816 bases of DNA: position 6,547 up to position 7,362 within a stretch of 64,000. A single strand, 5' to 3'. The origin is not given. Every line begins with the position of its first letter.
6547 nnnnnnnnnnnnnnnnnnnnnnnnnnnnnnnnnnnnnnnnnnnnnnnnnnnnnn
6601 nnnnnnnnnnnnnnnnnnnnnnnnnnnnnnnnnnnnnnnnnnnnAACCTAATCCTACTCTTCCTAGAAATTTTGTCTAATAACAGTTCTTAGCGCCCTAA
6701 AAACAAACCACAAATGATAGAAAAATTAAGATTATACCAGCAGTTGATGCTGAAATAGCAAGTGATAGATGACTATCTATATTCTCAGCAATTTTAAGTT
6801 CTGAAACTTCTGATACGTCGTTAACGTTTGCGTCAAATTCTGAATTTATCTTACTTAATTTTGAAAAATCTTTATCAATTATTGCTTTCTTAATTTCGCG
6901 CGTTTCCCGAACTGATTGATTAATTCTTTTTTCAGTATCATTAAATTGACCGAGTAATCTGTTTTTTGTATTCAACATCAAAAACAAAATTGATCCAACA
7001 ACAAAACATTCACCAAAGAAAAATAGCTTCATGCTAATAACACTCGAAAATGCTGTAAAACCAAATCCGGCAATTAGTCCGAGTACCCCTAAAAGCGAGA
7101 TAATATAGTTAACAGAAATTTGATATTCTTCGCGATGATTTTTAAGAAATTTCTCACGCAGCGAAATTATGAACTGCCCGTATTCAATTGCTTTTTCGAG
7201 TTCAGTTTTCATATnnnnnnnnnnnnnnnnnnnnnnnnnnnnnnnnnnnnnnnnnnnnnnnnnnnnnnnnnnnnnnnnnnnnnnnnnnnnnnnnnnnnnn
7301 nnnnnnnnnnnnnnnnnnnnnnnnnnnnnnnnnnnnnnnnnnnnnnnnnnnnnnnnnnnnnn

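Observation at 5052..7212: Low-GC island: class-1 OLD-family ATPase-Toprim nuclease paired with a small 3-TM coiled-coil membrane protein (candidate two-gene defense module)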

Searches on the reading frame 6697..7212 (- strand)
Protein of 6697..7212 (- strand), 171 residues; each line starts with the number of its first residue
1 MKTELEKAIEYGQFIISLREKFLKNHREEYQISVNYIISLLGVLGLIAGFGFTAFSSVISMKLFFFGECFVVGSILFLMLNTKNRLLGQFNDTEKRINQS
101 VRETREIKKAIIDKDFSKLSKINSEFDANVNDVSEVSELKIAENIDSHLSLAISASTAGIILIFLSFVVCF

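Call 3: search_protein_families(library=pfam, proteins=[window:6697-7212:-], max_evalue=0.01)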
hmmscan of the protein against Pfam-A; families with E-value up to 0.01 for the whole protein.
window:6697-7212:- (171 aa): 0 families

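Call 4: search_protein_families(library=padloc, proteins=[window:6697-7212:-], max_evalue=0.01)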
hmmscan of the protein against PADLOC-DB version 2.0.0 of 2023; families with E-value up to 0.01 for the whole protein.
window:6697-7212:- (171 aa): 0 families

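Call 5: search_protein_families(library=ncbifam, proteins=[window:6697-7212:-], max_evalue=0.01)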
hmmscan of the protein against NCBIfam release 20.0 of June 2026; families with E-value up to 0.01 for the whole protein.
window:6697-7212:- (171 aa): 0 families

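Call 7: find_homologous_proteins(query=window:6697-7212:-, max_evalue=0.01)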
Query window:6697-7212:- (171 aa): 4 proteins with E <= 0.01 among 204 candidates.
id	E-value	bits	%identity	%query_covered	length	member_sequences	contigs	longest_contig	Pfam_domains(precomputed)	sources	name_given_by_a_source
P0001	5.6e-100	350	100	100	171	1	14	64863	-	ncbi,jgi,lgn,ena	jgi:uncharacterized membrane protein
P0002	1.5e-68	248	68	100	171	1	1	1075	-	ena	-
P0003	2.4e-34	137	48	96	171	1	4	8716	-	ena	-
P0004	2.6e-28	117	44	98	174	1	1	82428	-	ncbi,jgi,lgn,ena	ncbi:MAG: hypothetical protein WCK60_00360 [Candidatus Nomurabacteria bacterium]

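Call 8: find_encoding_contigs(protein=P0004, flank=8000, max_places=4)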
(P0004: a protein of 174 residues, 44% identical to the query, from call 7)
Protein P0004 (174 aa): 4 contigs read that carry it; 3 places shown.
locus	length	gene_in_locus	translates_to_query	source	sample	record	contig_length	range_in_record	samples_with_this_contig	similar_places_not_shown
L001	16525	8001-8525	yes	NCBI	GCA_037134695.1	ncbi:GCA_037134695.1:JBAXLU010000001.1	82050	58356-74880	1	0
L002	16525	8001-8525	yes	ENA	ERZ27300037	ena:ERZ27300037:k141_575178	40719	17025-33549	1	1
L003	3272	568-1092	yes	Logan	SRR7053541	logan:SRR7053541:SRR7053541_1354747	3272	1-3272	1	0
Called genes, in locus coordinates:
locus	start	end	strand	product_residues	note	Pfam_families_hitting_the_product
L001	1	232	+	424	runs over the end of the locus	PF03023:MurJ, PF01554:MatE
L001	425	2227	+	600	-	PF00009:GTP_EFTU, PF01926:MMR_HSR1 (faint), PF03144:GTP_EFTU_D2, PF14492:EFG_III (weak), PF00679:EFG_C, PF06421:LepA_C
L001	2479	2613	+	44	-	-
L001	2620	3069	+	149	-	-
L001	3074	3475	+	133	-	-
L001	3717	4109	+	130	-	-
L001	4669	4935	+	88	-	PF00462:Glutaredoxin, PF13417:GST_N_3 (weak)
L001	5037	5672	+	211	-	-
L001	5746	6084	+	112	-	-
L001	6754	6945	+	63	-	-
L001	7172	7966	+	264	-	PF12773:DZR (faint), PF10754:DUF2569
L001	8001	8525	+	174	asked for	-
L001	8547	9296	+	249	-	PF13431:TPR_17 (faint), PF00515:TPR_1 (faint), PF07719:TPR_2 (faint), PF13181:TPR_8 (faint), PF13414:TPR_11 (faint)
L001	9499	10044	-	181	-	PF00011:HSP20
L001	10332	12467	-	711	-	PF00133:tRNA-synt_1, PF09334:tRNA-synt_1g, PF08264:Anticodon_1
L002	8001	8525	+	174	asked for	-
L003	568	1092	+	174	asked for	-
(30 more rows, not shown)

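Call 9: find_encoding_contigs(protein=P0003, flank=8000, max_places=4)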
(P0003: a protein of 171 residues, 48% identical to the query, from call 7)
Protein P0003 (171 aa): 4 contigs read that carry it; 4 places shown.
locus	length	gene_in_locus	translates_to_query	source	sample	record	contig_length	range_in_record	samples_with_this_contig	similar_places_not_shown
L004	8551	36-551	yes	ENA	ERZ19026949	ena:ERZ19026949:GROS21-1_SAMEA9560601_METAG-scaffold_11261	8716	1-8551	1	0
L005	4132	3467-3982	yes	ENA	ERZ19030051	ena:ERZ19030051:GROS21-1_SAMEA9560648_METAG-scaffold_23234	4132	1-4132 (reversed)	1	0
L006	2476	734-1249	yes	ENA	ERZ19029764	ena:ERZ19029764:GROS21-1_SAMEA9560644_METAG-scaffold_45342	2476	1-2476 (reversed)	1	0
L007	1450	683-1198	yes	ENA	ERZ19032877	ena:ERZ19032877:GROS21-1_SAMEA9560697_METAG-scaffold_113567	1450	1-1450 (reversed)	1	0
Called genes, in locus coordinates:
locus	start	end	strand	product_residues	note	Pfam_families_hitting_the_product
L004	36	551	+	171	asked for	-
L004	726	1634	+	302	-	PF00300:His_Phos_1 (faint)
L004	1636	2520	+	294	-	PF00294:PfkB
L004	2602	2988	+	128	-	PF01230:HIT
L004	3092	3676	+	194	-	-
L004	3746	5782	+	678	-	PF01569:PAP2, PF14067:LssY_C, PF03162:Y_phosphatase2, PF22741:PTP-NADK, PF22784:PTP-SAK, PF22785:Tc-R-P, PF14566:PTPlike_phytase (weak), PF00782:DSPc (weak), +1 more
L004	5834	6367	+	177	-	-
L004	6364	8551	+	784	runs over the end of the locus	?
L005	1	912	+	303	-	?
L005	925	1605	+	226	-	PF00005:ABC_tran, PF13304:AAA_21 (faint)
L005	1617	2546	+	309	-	PF18075:FtsX_ECD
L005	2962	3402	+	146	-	PF13302:Acetyltransf_3 (weak), PF13673:Acetyltransf_10, PF00583:Acetyltransf_1, PF13508:Acetyltransf_7, PF08445:FR47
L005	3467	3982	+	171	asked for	-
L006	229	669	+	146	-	PF13302:Acetyltransf_3 (weak), PF13673:Acetyltransf_10, PF00583:Acetyltransf_1, PF13508:Acetyltransf_7, PF08445:FR47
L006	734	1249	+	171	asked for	-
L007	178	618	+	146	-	PF13302:Acetyltransf_3 (weak), PF13673:Acetyltransf_10, PF00583:Acetyltransf_1, PF13508:Acetyltransf_7, PF08445:FR47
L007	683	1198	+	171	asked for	-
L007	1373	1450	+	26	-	?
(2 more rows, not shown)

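Call 10: find_encoding_contigs(protein=P0001, flank=8000, max_places=8)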
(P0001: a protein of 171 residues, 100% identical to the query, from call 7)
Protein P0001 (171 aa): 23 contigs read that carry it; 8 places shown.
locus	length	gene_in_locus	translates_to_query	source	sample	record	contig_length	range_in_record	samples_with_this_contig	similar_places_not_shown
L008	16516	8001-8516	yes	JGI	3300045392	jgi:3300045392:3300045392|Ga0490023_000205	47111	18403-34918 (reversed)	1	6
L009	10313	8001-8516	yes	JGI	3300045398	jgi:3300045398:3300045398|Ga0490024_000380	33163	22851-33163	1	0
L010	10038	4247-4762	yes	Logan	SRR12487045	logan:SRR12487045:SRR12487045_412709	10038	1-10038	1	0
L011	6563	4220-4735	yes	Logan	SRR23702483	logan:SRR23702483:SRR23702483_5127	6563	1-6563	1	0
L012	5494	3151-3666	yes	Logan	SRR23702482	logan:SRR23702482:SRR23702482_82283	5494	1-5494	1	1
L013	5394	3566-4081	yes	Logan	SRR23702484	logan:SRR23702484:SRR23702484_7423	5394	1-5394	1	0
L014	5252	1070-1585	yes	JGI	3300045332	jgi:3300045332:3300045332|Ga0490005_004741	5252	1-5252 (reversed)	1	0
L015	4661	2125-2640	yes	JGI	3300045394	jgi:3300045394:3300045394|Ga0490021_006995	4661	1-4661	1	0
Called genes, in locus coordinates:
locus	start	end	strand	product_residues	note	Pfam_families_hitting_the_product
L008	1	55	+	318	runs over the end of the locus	PF04389:Peptidase_M28 (weak)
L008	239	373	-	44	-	-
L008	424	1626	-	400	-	PF01168:Ala_racemase_N, PF00842:Ala_racemase_C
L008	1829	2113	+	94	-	-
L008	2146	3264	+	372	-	-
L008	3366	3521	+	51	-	PF00471:Ribosomal_L33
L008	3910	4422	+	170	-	-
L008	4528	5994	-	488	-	-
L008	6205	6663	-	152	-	PF02452:PemK_toxin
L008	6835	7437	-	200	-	-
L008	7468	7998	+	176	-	PF00300:His_Phos_1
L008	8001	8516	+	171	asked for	-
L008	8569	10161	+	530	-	PF11398:DUF2813 (faint), PF13175:AAA_15, PF13304:AAA_21, PF20469:OLD-like_TOPRIM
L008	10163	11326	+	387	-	PF01078:Mg_chelatase (faint), PF05496:RuvB_N, PF13401:AAA_22 (faint), PF00004:AAA, PF07728:AAA_5, PF13173:AAA_14 (weak), PF16193:AAA_assoc_2, PF12002:MgsA_C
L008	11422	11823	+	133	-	PF12637:TSCPD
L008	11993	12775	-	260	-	PF12697:Abhydrolase_6 (weak), PF12146:Hydrolase_4 (weak), PF00561:Abhydrolase_1 (faint)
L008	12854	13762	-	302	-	PF01745:IPT (weak), PF01715:IPPT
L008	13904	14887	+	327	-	PF02195:ParB_N, PF17762:HTH_ParB, PF23552:ParB_C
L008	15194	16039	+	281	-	-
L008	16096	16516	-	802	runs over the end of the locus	PF01751:Toprim, PF01131:Topoisom_bac, PF01396:Zn_ribbon_Top1, PF13368:Toprim_C_rpt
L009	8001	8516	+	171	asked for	-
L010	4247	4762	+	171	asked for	-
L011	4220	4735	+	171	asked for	-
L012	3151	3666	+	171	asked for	-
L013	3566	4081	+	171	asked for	-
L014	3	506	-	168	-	?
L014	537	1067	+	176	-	PF00300:His_Phos_1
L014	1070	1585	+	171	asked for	-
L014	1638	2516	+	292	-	PF13175:AAA_15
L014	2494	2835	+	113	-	-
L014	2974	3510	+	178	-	-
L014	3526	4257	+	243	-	-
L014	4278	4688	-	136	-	-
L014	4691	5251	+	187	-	?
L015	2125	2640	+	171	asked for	-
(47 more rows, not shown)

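Call 12: list_cluster_members(proteins=[window:6697-7212:-, window:5052-6644:-, window:3887-5050:-, window:7215-7745:-])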
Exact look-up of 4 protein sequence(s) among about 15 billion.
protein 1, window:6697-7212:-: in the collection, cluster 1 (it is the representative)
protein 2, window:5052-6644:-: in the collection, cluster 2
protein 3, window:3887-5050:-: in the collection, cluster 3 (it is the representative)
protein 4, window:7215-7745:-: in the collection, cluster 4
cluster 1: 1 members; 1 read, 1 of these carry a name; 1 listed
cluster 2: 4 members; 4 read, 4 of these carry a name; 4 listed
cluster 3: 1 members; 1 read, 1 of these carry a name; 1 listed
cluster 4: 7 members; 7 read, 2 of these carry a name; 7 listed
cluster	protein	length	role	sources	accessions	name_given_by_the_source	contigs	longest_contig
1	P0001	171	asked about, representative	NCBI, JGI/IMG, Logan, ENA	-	uncharacterized membrane protein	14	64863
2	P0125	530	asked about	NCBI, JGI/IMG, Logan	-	predicted ATP-dependent endonuclease of OLD family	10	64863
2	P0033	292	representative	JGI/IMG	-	predicted ATP-dependent endonuclease of OLD family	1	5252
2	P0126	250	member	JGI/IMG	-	predicted ATP-dependent endonuclease of OLD family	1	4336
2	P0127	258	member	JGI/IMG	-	predicted ATP-dependent endonuclease of OLD family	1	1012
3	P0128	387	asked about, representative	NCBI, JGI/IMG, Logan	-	putative ATPase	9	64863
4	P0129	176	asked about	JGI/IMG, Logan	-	broad specificity phosphatase PhoE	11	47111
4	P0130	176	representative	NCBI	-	-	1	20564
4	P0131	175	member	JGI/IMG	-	broad specificity phosphatase PhoE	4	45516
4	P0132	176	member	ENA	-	-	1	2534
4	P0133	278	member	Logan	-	-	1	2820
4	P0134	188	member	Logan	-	-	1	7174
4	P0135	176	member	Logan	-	-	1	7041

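Call 22: find_encoding_contigs(protein=P0131, flank=6000, max_places=4)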
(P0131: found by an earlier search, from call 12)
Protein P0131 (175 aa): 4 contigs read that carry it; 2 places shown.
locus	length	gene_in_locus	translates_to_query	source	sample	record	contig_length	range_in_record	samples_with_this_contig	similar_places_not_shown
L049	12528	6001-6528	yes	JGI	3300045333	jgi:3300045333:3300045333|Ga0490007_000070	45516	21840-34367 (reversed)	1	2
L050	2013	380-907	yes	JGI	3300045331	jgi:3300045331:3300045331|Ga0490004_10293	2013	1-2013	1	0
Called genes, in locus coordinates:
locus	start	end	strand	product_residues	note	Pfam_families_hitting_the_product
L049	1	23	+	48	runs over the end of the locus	-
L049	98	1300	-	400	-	PF01168:Ala_racemase_N, PF00842:Ala_racemase_C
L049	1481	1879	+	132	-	-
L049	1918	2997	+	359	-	-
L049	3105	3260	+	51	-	PF00471:Ribosomal_L33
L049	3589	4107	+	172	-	-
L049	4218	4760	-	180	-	-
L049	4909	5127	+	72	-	-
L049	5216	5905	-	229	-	-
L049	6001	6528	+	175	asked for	PF00300:His_Phos_1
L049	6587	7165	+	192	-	PF10881:DUF2726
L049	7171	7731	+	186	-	-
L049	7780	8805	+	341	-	-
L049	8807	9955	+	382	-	PF01078:Mg_chelatase (faint), PF05496:RuvB_N, PF00004:AAA, PF07728:AAA_5, PF13173:AAA_14 (weak), PF16193:AAA_assoc_2, PF12002:MgsA_C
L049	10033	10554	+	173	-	-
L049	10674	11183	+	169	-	-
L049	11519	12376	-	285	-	PF12697:Abhydrolase_6 (weak), PF06821:Ser_hydrolase (faint)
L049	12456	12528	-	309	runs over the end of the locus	PF01715:IPPT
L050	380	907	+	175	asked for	PF00300:His_Phos_1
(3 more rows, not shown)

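Call 23: find_encoding_contigs(protein=P0130, flank=6000, max_places=3)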
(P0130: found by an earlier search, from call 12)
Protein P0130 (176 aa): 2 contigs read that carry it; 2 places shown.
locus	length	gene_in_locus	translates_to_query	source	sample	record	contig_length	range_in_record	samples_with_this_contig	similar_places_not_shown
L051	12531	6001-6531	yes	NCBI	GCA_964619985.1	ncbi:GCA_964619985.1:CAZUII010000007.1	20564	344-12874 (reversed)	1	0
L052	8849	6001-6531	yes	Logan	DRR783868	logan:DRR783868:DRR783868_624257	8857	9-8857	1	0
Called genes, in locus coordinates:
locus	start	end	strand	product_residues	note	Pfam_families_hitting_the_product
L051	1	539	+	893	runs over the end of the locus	PF02861:Clp_N, PF23569:NBD_SMAX1, PF00004:AAA, PF17871:AAA_lid_9, PF00004:AAA, PF07724:AAA_2, PF07728:AAA_5, PF10431:ClpB_D2-small, +5 more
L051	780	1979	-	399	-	PF01168:Ala_racemase_N, PF00842:Ala_racemase_C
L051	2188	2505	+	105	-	-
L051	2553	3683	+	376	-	-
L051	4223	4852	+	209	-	PF00730:HhH-GPD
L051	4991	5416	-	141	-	PF02452:PemK_toxin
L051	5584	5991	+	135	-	PF00293:NUDIX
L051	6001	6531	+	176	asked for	PF00300:His_Phos_1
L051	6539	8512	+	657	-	PF01935:DUF87, PF10412:TrwB_AAD_bind (faint)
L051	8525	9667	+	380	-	PF05496:RuvB_N, PF00004:AAA, PF07728:AAA_5 (weak), PF13173:AAA_14 (weak), PF16193:AAA_assoc_2, PF12002:MgsA_C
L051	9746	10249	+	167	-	-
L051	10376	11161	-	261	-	PF00561:Abhydrolase_1, PF12697:Abhydrolase_6, PF12146:Hydrolase_4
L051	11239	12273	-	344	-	PF01745:IPT (faint), PF01715:IPPT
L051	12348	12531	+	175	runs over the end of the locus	?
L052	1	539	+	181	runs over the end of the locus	?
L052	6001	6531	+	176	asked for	PF00300:His_Phos_1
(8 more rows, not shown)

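Call 24: find_encoding_contigs(protein=P0002, flank=3000, max_places=3)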
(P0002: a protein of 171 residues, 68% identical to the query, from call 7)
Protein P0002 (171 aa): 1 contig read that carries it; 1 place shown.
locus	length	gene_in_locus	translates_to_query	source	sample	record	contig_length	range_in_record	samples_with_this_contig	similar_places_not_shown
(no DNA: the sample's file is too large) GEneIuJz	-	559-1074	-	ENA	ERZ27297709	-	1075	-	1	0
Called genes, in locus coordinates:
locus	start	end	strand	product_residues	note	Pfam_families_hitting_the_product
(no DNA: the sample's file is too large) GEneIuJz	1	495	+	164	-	?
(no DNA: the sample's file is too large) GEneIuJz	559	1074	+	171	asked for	?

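Call 32: search_protein_representatives(alignment_id=A2)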
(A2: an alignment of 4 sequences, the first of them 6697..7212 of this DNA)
Query: 4 sequences, 170 profile positions. Proteins with E-value up to 0.001 (for the whole library): 105; up to 1e-10: 29; up to 1e-30: 13. The best 105 are listed.
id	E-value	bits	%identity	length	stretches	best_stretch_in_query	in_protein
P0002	1.1e-81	288.9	-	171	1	1-170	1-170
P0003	1.0e-76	272.7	-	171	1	2-169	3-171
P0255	2.8e-59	215.9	-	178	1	8-169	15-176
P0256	3.7e-53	196.0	-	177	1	6-170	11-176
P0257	6.6e-45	169.2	-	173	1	1-157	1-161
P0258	6.1e-41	156.3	-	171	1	1-169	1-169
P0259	9.7e-41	155.6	-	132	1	41-168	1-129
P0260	1.7e-37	145.0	-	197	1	3-169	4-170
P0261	2.2e-36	141.4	-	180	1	8-168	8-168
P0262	1.0e-35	139.3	-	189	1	11-169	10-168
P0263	5.0e-34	133.8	-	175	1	6-168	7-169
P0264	6.1e-32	127.0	-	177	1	6-168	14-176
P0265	4.4e-31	124.2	-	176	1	7-168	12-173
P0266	1.7e-27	112.5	-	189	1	2-169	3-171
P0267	4.1e-27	111.2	-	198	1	10-168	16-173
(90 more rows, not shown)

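Call 34: find_encoding_contigs(protein=P0255, flank=5000, max_places=4)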
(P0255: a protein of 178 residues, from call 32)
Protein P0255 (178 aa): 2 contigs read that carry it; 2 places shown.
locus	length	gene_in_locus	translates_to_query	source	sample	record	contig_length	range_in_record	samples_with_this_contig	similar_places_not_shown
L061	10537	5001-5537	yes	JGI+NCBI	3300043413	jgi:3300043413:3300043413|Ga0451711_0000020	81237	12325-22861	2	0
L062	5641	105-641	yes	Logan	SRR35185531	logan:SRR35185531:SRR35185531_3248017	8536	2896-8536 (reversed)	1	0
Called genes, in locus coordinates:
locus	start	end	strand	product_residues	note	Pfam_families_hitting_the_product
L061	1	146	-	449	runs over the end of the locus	PF01555:N6_N4_Mtase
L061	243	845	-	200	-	-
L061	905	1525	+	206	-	PF00717:Peptidase_S24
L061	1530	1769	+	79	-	PF09954:DUF2188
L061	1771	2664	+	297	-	PF26305:CD_NTase_C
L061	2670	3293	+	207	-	PF18153:Cap15_CD_rec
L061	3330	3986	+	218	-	-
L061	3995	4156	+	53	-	-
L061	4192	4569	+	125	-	-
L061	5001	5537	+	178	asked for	-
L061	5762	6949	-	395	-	PF01471:PG_binding_1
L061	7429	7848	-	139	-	PF03713:DUF305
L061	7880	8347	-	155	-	-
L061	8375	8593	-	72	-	PF05154:TM2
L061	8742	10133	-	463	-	PF01471:PG_binding_1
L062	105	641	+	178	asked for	-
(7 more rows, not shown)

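Call 35: find_encoding_contigs(protein=P0256, flank=5000, max_places=4)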
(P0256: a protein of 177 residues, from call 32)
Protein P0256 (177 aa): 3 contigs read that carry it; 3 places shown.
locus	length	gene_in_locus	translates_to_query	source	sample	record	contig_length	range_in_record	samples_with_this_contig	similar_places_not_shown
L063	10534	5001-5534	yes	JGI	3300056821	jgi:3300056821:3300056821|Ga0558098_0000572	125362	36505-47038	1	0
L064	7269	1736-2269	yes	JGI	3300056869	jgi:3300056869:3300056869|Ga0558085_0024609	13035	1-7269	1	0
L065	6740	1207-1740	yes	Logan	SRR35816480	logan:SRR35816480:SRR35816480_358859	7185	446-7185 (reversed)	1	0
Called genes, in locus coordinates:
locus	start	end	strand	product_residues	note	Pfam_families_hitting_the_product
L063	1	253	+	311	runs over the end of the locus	PF01209:Ubie_methyltran (faint), PF01795:Methyltransf_5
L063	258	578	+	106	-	-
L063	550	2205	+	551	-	PF03717:PBP_dimer, PF00905:Transpeptidase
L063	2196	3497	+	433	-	PF08245:Mur_ligase_M, PF02875:Mur_ligase_C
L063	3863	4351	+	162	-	-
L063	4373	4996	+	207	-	-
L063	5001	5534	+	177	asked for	-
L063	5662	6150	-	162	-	-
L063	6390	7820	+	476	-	-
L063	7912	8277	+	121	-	PF03992:ABM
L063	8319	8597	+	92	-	-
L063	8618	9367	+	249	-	PF00121:TIM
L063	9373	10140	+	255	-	PF04402:SIMPL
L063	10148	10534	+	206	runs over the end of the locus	PF04138:GtrA_DPMS_TM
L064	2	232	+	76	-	?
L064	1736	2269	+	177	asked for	-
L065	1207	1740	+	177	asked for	-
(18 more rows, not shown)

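Call 38: search_protein_families(library=padloc, proteins=[L049:6587-7165:+, L049:7171-7731:+, L049:7780-8805:+, L051:6539-8512:+], max_evalue=0.001)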
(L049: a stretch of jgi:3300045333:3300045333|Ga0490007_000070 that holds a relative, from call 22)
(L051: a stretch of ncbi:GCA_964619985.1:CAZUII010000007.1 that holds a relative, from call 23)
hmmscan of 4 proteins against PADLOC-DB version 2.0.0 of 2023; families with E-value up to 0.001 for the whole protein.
L049:6587-7165:+ (192 aa): 0 families

L049:7171-7731:+ (186 aa): 0 families

L049:7780-8805:+ (341 aa): 0 families

L051:6539-8512:+ (657 aa): 15 families
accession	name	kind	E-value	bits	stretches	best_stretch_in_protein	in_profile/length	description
PDLC04105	HerA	-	3.8e-28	96.4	2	487-641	376-527/576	-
PDLC04100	HerA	-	5.9e-22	76.1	2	527-642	432-548/580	-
PDLC04102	HerA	-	1.5e-21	74.4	2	488-650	463-618/654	-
PDLC02185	HerA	-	3.8e-21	73.4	2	528-642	439-554/585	-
PDLC04098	HerA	-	1.7e-20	71.1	2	488-653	482-648/686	-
PDLC04106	HerA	-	4.7e-19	66.4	2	491-641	470-620/667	-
PDLC02188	HerA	-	6.4e-18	62.9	1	484-652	371-543/578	-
PDLC04140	mad8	-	2.4e-15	54.8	1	423-651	27-299/314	mads_8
PDLC01055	HerA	-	1.4e-14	51.8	2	413-469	148-205/532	Type III coevolved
PDLC04103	HerA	-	3.7e-14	50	2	409-464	158-213/579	-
PDLC04104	HerA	-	1.3e-13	48.5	1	487-622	177-306/379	-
PDLC04097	HerA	-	1.3e-08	32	1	527-653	466-594/618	-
PDLC02350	AbiO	-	1.4e-05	22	1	419-458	188-227/468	AbiO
PDLC02372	Nhi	-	5.7e-05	20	1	419-457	195-232/470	-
PDLC04099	HerA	-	0.00063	17.1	0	419-464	165-211/214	-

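Call 39: search_protein_families(library=pfam, proteins=[L049:6587-7165:+, L049:7171-7731:+, L049:7780-8805:+, L051:6539-8512:+], max_evalue=0.001)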
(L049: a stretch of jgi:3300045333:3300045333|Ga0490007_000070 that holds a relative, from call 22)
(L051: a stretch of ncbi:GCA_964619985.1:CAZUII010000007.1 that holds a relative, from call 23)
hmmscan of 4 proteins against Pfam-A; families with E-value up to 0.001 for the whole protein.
L049:6587-7165:+ (192 aa): 2 families
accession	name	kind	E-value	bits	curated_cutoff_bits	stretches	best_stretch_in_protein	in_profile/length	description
PF10881.14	DUF2726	-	5.9e-30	104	24.7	1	68-187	3-123/126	Protein of unknown function (DUF2726)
PF18741.7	MTES_1575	-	4.5e-05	23.9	38.2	1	118-174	21-78/96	REase_MTES_1575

L049:7171-7731:+ (186 aa): 0 families

L049:7780-8805:+ (341 aa): 0 families

L051:6539-8512:+ (657 aa): 4 families
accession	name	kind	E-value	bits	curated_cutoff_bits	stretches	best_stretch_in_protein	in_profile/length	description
PF01935.23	DUF87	-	9.4e-17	62.3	23.2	1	404-529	3-126/220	Helicase HerA, central domain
PF10412.15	TrwB_AAD_bind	-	6.5e-07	29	20.5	1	421-468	13-60/387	Type IV secretion-system coupling protein DNA-binding domain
PF05872.18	HerA_C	-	3.6e-05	23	22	0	528-597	251-313/502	Helicase HerA-like C-terminal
PF19044.6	P-loop_TraG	-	0.00027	20.1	25.8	1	421-465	27-71/413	TraG P-loop domain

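Call 46: find_related_loci(query=A3, collection=viral_contigs, flank=6000)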
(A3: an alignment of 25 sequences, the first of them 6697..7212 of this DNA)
Query A3 (171 aa) in viral_contigs; peptide patterns used: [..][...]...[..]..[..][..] (x = any residue, [..] = any of these).
253 stretches matched a pattern, but none encodes a relative of the query by tblastn (E <= 1e-3).

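Call 48: search_protein_families(library=phrogs, proteins=[window:6697-7212:-], max_evalue=0.01)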
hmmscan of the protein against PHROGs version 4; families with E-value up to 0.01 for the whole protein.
window:6697-7212:- (171 aa): 0 families
